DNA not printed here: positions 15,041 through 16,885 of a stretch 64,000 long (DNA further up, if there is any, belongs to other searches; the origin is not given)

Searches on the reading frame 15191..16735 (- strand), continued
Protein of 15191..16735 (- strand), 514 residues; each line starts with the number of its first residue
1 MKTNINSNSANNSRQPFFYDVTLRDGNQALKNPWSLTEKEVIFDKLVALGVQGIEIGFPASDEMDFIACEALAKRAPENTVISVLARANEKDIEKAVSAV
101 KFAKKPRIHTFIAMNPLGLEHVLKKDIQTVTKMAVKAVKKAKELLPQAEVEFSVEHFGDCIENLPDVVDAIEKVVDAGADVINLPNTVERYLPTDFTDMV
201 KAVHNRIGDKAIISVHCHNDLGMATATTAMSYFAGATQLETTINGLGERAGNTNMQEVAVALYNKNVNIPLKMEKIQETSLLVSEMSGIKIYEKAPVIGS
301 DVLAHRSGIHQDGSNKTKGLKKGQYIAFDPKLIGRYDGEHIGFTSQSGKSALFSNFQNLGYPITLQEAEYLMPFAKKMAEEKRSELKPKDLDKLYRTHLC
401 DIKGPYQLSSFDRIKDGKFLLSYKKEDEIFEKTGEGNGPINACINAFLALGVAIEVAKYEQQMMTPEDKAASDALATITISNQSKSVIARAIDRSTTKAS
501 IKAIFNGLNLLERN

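Call 15: find_related_loci(query=window:15191-16735:-, collection=metagenome_contigs, flank=3000)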
Query window:15191-16735:- (514 aa) in metagenome_contigs; peptide patterns used: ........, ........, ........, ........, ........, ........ (x = any residue, [..] = any of these).
600 stretches matched a pattern (row limit reached: there are more); 594 encode a relative of the query (tblastn E <= 1e-3); the best 80 are kept; 80 distinct loci.
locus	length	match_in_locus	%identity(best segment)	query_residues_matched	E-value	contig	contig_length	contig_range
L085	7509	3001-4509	33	10-513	1e-74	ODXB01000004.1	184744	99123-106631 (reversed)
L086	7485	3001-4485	33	17-511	7e-74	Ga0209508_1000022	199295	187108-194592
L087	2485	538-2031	33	17-513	1e-75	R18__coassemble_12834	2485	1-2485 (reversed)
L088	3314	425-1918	34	17-514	4e-74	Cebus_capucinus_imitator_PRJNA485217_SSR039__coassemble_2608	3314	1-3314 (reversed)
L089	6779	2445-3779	36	17-459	2e-73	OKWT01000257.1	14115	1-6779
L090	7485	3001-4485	33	17-511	2e-73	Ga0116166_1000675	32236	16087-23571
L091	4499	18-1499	35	18-512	1e-72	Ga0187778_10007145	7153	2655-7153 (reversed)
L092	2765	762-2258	33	17-511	9e-74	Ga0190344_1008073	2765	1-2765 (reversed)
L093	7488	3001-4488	33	14-511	3e-72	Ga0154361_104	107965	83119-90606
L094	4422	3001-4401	34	13-478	3e-72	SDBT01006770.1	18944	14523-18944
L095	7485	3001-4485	33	12-508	2e-70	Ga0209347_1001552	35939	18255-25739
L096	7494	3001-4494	32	11-509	1e-70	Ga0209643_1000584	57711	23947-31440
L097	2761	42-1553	31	8-511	3e-71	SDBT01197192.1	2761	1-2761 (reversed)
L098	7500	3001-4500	32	11-511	2e-70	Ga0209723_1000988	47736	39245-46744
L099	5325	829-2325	32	17-511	4e-70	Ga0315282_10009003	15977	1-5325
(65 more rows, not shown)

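Call 18: find_encoding_contigs(protein=P0004, flank=4000, max_places=2)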
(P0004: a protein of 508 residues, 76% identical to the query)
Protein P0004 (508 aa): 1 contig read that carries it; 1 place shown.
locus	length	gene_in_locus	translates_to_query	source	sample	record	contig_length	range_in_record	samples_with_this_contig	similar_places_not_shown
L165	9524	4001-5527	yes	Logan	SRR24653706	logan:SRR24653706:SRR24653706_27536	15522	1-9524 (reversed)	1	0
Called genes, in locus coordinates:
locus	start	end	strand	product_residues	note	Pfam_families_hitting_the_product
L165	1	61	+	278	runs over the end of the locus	-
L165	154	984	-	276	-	PF00106:adh_short, PF13561:adh_short_C2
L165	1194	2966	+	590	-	PF01411:tRNA-synt_2c, PF07973:tRNA_SAD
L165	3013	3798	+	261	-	PF03747:ADP_ribosyl_GH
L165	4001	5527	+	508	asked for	PF00682:HMGL-like, PF22615:IPMS_D2 (weak), PF22617:HCS_D2 (weak), PF08502:LeuA_dimer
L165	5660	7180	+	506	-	PF00133:tRNA-synt_1, PF01406:tRNA-synt_1e (faint), PF09334:tRNA-synt_1g, PF00133:tRNA-synt_1, PF19303:Anticodon_3 (weak)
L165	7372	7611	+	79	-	-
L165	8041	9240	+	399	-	PF00291:PALP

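Call 19: find_encoding_contigs(protein=P0005, flank=4000, max_places=2)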
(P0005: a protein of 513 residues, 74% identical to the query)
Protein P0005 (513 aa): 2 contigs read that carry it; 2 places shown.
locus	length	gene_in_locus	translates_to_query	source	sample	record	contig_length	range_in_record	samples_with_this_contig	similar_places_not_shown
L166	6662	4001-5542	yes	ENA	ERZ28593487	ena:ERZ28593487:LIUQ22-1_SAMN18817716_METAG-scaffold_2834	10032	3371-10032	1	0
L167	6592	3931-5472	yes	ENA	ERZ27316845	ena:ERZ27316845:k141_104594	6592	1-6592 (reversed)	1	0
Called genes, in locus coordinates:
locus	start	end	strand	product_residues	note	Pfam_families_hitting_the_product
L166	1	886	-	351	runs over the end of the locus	PF21016:RlmN_N, PF04055:Radical_SAM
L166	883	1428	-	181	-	PF06776:IalB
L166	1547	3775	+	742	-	PF00521:DNA_topoisoIV, PF03989:DNA_gyraseA_C (weak)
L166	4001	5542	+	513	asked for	PF00682:HMGL-like, PF22615:IPMS_D2 (weak), PF08502:LeuA_dimer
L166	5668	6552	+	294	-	PF05656:DUF805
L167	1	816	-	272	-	?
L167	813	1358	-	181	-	PF06776:IalB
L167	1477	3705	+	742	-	PF00521:DNA_topoisoIV, PF03989:DNA_gyraseA_C (weak)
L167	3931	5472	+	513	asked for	PF00682:HMGL-like, PF22615:IPMS_D2 (weak), PF08502:LeuA_dimer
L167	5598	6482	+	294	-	PF05656:DUF805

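Call 22: find_encoding_contigs(protein=P0015, flank=4000, max_places=2)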
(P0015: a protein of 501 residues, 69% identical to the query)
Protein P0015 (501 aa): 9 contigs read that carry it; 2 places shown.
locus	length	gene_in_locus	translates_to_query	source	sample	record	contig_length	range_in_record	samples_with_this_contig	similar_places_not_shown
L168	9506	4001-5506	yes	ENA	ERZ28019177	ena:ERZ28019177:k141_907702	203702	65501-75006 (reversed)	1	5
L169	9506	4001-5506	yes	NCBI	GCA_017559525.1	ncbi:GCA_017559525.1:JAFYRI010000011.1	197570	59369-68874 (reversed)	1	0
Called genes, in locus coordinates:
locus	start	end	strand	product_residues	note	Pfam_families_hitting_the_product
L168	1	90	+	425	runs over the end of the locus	PF04348:LppC, PF13458:Peripla_BP_6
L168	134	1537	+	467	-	-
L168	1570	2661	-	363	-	PF04055:Radical_SAM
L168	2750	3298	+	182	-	PF02482:Ribosomal_S30AE, PF16321:Ribosom_S30AE_C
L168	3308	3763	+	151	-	PF00359:PTS_EIIA_2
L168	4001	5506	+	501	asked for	PF00682:HMGL-like, PF22615:IPMS_D2 (weak), PF08502:LeuA_dimer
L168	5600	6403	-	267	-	PF01656:CbiA, PF09140:MipZ, PF10609:ParA (weak), PF13614:AAA_31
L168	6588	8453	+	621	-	PF02518:HATPase_c (weak), PF13589:HATPase_c_3, PF00183:HSP90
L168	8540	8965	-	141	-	PF02643:DUF192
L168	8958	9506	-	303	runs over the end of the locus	-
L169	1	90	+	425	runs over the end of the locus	PF04348:LppC, PF13458:Peripla_BP_6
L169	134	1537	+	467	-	-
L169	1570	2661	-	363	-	PF04055:Radical_SAM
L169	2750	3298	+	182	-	PF02482:Ribosomal_S30AE, PF16321:Ribosom_S30AE_C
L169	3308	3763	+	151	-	PF00359:PTS_EIIA_2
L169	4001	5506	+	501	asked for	PF00682:HMGL-like, PF22615:IPMS_D2 (weak), PF08502:LeuA_dimer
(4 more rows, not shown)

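Call 23: find_encoding_contigs(protein=P0019, flank=4000, max_places=2)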
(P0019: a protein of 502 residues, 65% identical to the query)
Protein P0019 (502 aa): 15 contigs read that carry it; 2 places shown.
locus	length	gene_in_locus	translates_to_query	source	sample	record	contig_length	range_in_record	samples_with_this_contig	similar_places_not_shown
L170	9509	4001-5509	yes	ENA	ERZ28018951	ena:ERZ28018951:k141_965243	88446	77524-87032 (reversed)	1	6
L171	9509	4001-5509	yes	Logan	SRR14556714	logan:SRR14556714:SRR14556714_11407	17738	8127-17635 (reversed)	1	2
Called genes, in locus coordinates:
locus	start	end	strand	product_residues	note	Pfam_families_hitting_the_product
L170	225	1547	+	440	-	PF00534:Glycos_transf_1 (weak)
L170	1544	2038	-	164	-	PF06347:SH3_4, PF08239:SH3_3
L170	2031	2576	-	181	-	PF00692:dUTPase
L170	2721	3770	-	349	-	PF03741:TerC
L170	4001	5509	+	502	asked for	PF00682:HMGL-like, PF08502:LeuA_dimer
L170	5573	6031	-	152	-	-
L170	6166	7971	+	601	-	PF00512:HisKA, PF02518:HATPase_c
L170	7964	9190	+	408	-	PF00497:SBP_bac_3 (faint)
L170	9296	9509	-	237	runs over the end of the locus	-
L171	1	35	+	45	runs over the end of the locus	?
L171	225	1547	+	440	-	PF00534:Glycos_transf_1 (weak)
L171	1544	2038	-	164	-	PF06347:SH3_4, PF08239:SH3_3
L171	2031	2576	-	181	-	PF00692:dUTPase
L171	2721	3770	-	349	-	PF03741:TerC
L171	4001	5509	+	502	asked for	PF00682:HMGL-like, PF08502:LeuA_dimer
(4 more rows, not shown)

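Call 28: find_encoding_contigs(protein=P0012, flank=4000, max_places=1)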
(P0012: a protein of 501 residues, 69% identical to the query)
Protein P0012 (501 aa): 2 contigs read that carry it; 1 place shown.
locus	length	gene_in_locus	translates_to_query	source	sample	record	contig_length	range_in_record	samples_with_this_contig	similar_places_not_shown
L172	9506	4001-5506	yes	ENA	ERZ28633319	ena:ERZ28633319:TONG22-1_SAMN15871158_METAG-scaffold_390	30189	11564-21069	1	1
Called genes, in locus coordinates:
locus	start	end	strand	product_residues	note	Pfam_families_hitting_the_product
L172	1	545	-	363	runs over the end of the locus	PF04055:Radical_SAM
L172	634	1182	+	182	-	PF02482:Ribosomal_S30AE, PF16321:Ribosom_S30AE_C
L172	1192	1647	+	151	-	PF00359:PTS_EIIA_2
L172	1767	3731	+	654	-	-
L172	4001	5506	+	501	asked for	PF00682:HMGL-like, PF22615:IPMS_D2 (weak), PF08502:LeuA_dimer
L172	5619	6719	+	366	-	PF00528:BPD_transp_1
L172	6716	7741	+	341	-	PF12911:OppC_N (weak), PF00528:BPD_transp_1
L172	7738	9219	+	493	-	PF02463:SMC_N (weak), PF03193:RsgA_GTPase (faint), PF13476:AAA_23 (faint), PF13555:AAA_29 (faint), PF00005:ABC_tran, PF05729:NACHT (faint), PF02463:SMC_N (weak), PF00005:ABC_tran, +8 more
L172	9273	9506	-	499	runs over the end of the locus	PF00437:T2SSE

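Call 29: find_encoding_contigs(protein=P0010, flank=4000, max_places=1)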
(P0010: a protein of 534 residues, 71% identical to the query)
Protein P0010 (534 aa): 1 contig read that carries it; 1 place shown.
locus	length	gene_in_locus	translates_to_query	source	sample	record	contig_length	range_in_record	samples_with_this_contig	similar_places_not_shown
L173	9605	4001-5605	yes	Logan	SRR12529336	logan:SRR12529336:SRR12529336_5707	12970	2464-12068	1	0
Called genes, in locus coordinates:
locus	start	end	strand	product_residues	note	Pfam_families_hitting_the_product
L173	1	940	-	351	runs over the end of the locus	PF21016:RlmN_N, PF04055:Radical_SAM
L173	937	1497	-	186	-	PF06776:IalB (weak)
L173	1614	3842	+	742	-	PF00521:DNA_topoisoIV, PF03989:DNA_gyraseA_C (weak)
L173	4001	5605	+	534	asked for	PF00682:HMGL-like, PF22615:IPMS_D2, PF08502:LeuA_dimer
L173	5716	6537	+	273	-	PF05656:DUF805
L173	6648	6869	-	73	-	PF11324:DUF3126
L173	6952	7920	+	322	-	PF01207:Dus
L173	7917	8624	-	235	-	PF04367:DUF502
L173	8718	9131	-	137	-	PF02643:DUF192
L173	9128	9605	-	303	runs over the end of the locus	-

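Call 30: find_encoding_contigs(protein=P0022, flank=4000, max_places=1)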
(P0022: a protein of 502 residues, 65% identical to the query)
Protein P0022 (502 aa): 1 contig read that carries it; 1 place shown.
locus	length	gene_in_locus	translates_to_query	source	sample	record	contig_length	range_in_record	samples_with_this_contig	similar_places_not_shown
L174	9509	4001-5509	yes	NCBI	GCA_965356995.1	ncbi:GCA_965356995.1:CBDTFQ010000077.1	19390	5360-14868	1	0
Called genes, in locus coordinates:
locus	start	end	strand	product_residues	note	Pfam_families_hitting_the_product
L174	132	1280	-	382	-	-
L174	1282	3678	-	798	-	-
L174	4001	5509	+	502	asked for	PF00682:HMGL-like, PF22617:HCS_D2 (faint), PF22615:IPMS_D2 (weak), PF08502:LeuA_dimer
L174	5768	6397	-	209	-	PF01351:RNase_HII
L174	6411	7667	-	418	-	PF00675:Peptidase_M16, PF05193:Peptidase_M16_C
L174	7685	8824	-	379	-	-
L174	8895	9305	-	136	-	-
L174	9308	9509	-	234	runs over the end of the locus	PF20260:PUA_4, PF04452:Methyltrans_RNA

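Call 31: find_encoding_contigs(protein=P0024, flank=4000, max_places=1)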
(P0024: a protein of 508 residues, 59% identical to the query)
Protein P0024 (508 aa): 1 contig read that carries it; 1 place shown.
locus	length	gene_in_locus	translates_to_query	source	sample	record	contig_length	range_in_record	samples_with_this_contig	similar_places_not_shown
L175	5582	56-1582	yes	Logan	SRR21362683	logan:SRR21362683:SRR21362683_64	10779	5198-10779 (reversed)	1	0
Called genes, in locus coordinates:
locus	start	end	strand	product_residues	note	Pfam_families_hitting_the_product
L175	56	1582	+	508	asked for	PF00682:HMGL-like, PF22615:IPMS_D2, PF22617:HCS_D2, PF08502:LeuA_dimer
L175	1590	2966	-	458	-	PF01276:OKR_DC_1, PF00155:Aminotran_1_2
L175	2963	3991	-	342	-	PF00072:Response_reg, PF13487:HD_5, PF01966:HD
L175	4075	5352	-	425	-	PF00512:HisKA (faint), PF02518:HATPase_c, PF14501:HATPase_c_5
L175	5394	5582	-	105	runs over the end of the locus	-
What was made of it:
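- Tried and rejected: One of those look-ups (P0024, call 31) gave a contig with only 55 nt upstream of the gene, so it was uninformative.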

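Call 57: search_solved_structures(query=window:15191-16735:-, max_evalue=1e-20)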
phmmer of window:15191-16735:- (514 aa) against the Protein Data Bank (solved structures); distinct sequences matched with E-value up to 1e-20: 12.
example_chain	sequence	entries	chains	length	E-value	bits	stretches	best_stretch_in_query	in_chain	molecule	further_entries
4ov4_A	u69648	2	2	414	7.4e-105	354.8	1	18-390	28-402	2-isopropylmalate synthase | isopropylmalate synthase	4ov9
3eeg_A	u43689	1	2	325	5e-58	200.4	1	14-316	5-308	2-isopropylmalate synthase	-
3rmj_A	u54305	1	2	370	3.8e-54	187.6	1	14-368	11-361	2-isopropylmalate synthase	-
6e1j_A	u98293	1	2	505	9.5e-51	176.4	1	18-383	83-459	2-isopropylmalate synthase, A genome specific 1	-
3ewb_X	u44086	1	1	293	1.3e-42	149.6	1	17-291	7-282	2-isopropylmalate synthase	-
1sr9_A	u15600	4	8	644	1.1e-41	146.5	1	14-484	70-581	2-isopropylmalate synthase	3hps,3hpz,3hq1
3fig_A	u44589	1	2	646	1.1e-41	146.5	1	14-484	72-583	2-isopropylmalate synthase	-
3hpx_A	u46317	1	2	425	3.7e-35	124.9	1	14-317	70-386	2-isopropylmalate synthase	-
3u6w_A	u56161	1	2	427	3.8e-35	124.9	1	14-317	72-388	2-isopropylmalate synthase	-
6ktq_A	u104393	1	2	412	2.4e-28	102.5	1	19-373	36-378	Homocitrate synthase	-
2ztj_A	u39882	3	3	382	5.4e-21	78.3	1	18-397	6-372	Homocitrate synthase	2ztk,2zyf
3a9i_A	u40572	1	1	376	5.6e-21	78.2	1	18-397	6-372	Homocitrate synthase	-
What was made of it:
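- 15191..16735 (-): leuA: 2-isopropylmalate synthase of the LeuA2 type, 514 aa, with the C-terminal LeuA_dimer regulatory domain. The closest PDB entries are 4OV4/4OV9, isopropylmalate synthase, E = 7e-105 (call 57).
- On LeuA2-type 2-isopropylmalate synthase (NCBIfam NF042434): The closest solved structures are 4OV4/4OV9, isopropylmalate synthase (call 57).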

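Call 69: search_protein_families(library=ncbifam, proteins=[L001:1518-2828:+, L001:2885-3970:+, L001:5613-6149:+, L001:6472-8040:+], max_evalue=1e-10)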
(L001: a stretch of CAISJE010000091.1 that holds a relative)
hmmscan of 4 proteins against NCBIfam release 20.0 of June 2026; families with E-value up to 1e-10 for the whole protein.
L001:1518-2828:+ (436 aa): 19 families
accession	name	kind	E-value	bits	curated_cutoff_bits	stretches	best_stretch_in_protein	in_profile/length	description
TIGR02083.1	LEU2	equivalog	5e-215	714.2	610.65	1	17-433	1-419/419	3-isopropylmalate dehydratase large subunit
NF001614.1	PRK00402.1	subfamily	3e-195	648.7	385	1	17-431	1-415/415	aconitase/3-isopropylmalate dehydratase large subunit family protein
TIGR01343.1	hacA_fam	subfamily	1.4e-176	587.1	385.7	1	18-430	1-411/412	homoaconitate hydratase family protein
TIGR02086.1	IPMI_arch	subfamily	2.3e-162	540.4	410.15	1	17-431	1-410/411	3-isopropylmalate dehydratase/homoaconitate hydratase family large subunit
NF040615.1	HacA_Meth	equivalog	1.9e-144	481.5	550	1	17-429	1-417/419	homoaconitase large subunit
NF009116.0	PRK12466.1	subfamily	2.4e-100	336.3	531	2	14-300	2-305/472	3-isopropylmalate dehydratase large subunit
NF005558.0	PRK07229.1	equivalog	2.9e-98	330.1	612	1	16-434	2-416/647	aconitate hydratase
NF004016.0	PRK05478.1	subfamily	3.3e-91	306.2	510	2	16-300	3-303/468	3-isopropylmalate dehydratase large subunit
TIGR01342.1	acon_putative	hypoth_equivalog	4e-85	286.3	719.15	1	18-436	1-415/655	putative aconitate hydratase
TIGR00170.1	leuC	equivalog_domain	4.2e-76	256.4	560.25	2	16-298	2-300/466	3-isopropylmalate dehydratase large subunit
TIGR00139.1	h_aconitase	equivalog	1.5e-75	254.9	529.9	2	18-256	3-244/709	homoaconitase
NF006690.0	PRK09238.1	equivalog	9.8e-52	176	782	2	261-432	647-816/852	bifunctional aconitate hydratase 2/2-methylisocitrate dehydratase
TIGR01340.1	aconitase_mito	equivalog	9.4e-45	153.2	825.35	1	36-427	49-472/745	aconitate hydratase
NF008503.0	PRK11413.1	equivalog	1.5e-38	132.2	641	2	113-301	126-314/753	hydratase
TIGR00117.1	acnB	equivalog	5.1e-35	120.5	1287.2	1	262-432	647-814/844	bifunctional aconitate hydratase 2/2-methylisocitrate dehydratase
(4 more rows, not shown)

L001:2885-3970:+ (361 aa): 16 families
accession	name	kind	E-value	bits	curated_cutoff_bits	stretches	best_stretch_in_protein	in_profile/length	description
TIGR00169.1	leuB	equivalog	2.3e-156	520.2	353.2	1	5-353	1-348/349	3-isopropylmalate dehydrogenase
TIGR02088.1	LEU3_arch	subfamily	4.3e-88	295.6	409.8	1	7-337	2-311/324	isopropylmalate/isohomocitrate dehydrogenases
NF040626.1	AksF2_Meth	equivalog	9.6e-82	274.9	540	1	4-336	2-313/333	homoisocitrate dehydrogenase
NF040619.1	AksF_Meth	equivalog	1.1e-79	268.1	500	1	4-337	2-331/343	homoisocitrate dehydrogenase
NF002898.0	PRK03437.1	equivalog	1.3e-79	268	393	1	4-356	5-343/347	3-isopropylmalate dehydrogenase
NF006529.0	PRK08997.1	equivalog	1.3e-67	228.1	510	1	1-336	1-317/335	isocitrate dehydrogenase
TIGR02089.1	TTC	equivalog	1.9e-66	224.4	470.4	1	4-340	4-339/352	tartrate dehydrogenase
NF006048.0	PRK08194.1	equivalog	1.4e-63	215.2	501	1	1-340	1-336/352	tartrate dehydrogenase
NF006673.0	PRK09222.1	equivalog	3e-62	211.2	509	1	3-360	4-343/482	NADP-dependent isocitrate dehydrogenase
NF040855.1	iso_homocit_dh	equivalog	8.2e-61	206.1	680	1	5-336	3-302/345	isocitrate--homoisocitrate dehydrogenase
TIGR02924.1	ICDH_alpha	equivalog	7.1e-51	173.7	561.35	1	5-360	2-339/473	isocitrate dehydrogenase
TIGR00175.1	mito_nad_idh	equivalog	9.6e-48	163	432.4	1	5-336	5-317/334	isocitrate dehydrogenase (NAD(+))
NF005036.0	PRK06451.1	equivalog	8e-39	133.5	484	1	6-354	26-404/412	NADP-dependent isocitrate dehydrogenase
TIGR00183.1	prok_nadp_idh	equivalog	3.3e-38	131.6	567.3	2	215-355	274-413/417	isocitrate dehydrogenase (NADP(+))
NF005425.0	PRK07006.1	equivalog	2.2e-34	118.9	490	2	218-355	277-413/416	NADP-dependent isocitrate dehydrogenase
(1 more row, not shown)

L001:5613-6149:+ (178 aa): 0 families

L001:6472-8040:+ (522 aa): 106 families (the best 25 are shown)
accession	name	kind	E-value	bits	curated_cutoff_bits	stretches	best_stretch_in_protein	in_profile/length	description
NF046044.1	PnpS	equivalog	2.5e-61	207.8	400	1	142-507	30-389/390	two-component system histidine kinase PnpS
NF033092.0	HK_WalK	equivalog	1.9e-59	201.8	725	1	164-507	255-592/594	cell wall metabolism sensor histidine kinase WalK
TIGR02956.1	TMAO_torS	equivalog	2.7e-58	197.9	676.5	1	284-508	461-681/967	TMAO reductase system sensor histidine kinase/response regulator TorS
TIGR02966.1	phoR_proteo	equivalog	7.3e-56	189.6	334.2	1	166-506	5-332/333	phosphate regulon sensor histidine kinase PhoR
NF047874.1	MASE3_PAS_HK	subfamily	1.9e-49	169.1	560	1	128-517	230-632/655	MASE3 domain-containing sensor histidine kinase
NF008318.0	PRK11107.1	equivalog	2.7e-47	161.4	890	1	281-508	287-517/920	two-component sensor histidine kinase BarA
NF053512.1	nitric_RR_NosR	exception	9.2e-43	146.8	400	1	6-170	1-164/422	response regulator c-di-GMP phosphodiesterase, NosR family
NF047465.1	hybrid_HK_LvrA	exception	1.7e-42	145.4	1200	1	281-465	196-376/819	hybrid histidine kinase/response regulator LvrA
NF011874.0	PRK15347.1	equivalog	3.1e-42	144.7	852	1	285-507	396-612/921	two component system sensor kinase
NF008302.0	PRK11091.1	equivalog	3e-41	141.5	838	1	127-511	112-507/779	aerobic respiration two-component sensor histidine kinase ArcB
NF008468.0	PRK11360.1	equivalog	3.7e-41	141.2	646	1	160-512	261-611/616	two-component system sensor histidine kinase AtoS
NF041880.1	EPS_EpsF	equivalog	3.8e-41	141.1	900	1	38-505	29-487/492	response regulator EpsF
NF033093.1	HK_VicK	exception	3.3e-40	138.1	680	1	149-508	76-434/448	cell wall metabolism sensor histidine kinase VicK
NF038297.2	hybrid_HK_HrmK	equivalog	1.1e-39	136.6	725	1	283-511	231-459/607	hybrid histidine kinase/response regulator HrmK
NF041947.1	LuxQ_Vibrio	equivalog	1.6e-39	135.5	1200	1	159-508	341-695/843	quorum-sensing autoinducer 2 sensor kinase/phosphatase LuxQ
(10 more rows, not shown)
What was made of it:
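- In outgroup L001 the same enzyme type lies in a leuC-leuB-leuA operon (call 69).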
